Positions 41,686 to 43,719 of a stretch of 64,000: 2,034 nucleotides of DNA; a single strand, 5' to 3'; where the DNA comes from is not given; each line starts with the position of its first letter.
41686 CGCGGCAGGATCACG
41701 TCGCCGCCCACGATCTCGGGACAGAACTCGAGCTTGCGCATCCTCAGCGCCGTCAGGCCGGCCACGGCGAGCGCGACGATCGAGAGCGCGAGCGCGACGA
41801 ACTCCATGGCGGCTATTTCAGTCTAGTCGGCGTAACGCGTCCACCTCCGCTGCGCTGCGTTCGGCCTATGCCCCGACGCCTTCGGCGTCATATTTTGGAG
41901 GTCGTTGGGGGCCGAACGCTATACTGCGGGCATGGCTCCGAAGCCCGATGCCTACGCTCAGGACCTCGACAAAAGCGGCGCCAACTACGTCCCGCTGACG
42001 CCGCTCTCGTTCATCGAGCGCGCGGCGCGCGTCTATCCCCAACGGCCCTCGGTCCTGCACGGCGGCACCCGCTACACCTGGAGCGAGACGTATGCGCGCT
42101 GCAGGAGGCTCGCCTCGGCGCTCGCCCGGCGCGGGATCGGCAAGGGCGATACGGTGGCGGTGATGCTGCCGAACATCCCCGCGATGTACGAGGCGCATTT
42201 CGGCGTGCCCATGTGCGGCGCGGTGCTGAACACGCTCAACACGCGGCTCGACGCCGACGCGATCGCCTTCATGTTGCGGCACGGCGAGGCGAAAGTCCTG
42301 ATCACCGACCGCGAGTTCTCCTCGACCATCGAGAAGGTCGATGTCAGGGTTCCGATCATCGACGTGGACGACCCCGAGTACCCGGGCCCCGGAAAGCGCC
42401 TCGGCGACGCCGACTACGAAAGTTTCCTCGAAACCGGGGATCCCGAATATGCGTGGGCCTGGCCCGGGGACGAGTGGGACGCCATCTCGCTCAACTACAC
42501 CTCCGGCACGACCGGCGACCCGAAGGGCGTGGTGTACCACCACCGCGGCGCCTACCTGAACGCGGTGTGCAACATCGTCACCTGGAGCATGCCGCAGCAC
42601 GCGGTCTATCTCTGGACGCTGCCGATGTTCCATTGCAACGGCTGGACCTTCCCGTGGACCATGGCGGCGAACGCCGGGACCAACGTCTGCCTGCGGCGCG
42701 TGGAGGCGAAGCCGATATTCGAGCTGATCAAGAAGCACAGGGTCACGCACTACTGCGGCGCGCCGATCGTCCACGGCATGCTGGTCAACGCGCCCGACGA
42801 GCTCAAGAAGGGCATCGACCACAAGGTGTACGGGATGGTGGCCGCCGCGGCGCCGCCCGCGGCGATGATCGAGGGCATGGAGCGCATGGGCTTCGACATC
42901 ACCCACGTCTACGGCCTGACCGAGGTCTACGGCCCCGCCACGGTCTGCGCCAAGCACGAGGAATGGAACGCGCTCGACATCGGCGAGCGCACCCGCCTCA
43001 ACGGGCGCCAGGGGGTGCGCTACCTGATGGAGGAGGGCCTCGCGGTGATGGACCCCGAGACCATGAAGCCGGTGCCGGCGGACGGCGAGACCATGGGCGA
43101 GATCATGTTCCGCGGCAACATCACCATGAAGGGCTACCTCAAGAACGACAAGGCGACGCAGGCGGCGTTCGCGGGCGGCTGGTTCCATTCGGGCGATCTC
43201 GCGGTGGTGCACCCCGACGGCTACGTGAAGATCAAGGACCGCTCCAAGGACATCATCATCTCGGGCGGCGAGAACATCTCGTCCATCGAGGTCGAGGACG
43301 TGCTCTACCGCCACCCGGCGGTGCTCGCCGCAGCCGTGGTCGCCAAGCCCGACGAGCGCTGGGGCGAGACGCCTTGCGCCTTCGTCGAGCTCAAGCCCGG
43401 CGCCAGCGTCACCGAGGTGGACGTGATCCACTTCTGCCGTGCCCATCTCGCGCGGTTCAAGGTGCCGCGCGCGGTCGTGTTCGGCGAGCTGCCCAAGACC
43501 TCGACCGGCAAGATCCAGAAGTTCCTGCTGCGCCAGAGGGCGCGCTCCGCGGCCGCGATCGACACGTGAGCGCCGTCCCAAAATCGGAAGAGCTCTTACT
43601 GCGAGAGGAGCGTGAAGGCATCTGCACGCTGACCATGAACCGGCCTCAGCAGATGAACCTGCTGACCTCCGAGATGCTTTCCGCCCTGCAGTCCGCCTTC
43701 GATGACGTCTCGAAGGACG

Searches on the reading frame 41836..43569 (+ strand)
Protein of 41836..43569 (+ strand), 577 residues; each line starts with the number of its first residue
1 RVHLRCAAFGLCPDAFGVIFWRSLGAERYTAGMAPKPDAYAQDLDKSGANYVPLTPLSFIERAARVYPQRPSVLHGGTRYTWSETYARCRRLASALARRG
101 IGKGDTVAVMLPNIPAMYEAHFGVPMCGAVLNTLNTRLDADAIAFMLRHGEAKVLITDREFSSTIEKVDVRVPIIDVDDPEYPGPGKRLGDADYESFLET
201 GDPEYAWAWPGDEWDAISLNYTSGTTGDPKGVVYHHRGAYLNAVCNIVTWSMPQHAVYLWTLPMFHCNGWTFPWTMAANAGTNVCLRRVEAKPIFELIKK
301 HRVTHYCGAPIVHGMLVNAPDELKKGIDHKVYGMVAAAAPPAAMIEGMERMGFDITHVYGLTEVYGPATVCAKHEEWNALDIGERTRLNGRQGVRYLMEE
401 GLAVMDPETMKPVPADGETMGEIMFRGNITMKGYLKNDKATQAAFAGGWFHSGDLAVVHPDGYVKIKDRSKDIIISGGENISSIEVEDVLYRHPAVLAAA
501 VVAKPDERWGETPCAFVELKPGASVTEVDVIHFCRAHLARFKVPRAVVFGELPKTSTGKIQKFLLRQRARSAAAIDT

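Call 58: search_protein_families(library=pfam, proteins=[window:41836-43569:+], max_evalue=0.00001)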
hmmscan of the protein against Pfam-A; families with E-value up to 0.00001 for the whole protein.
window:41836-43569:+ (577 aa): 2 families
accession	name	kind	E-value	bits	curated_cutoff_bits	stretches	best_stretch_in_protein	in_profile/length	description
PF00501.34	AMP-binding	-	7.5e-80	269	29.9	1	61-435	2-384/384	AMP-binding enzyme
PF13193.12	AMP-binding_C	-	4.7e-21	75.9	24.5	1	485-559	1-76/76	AMP-binding enzyme C-terminal domain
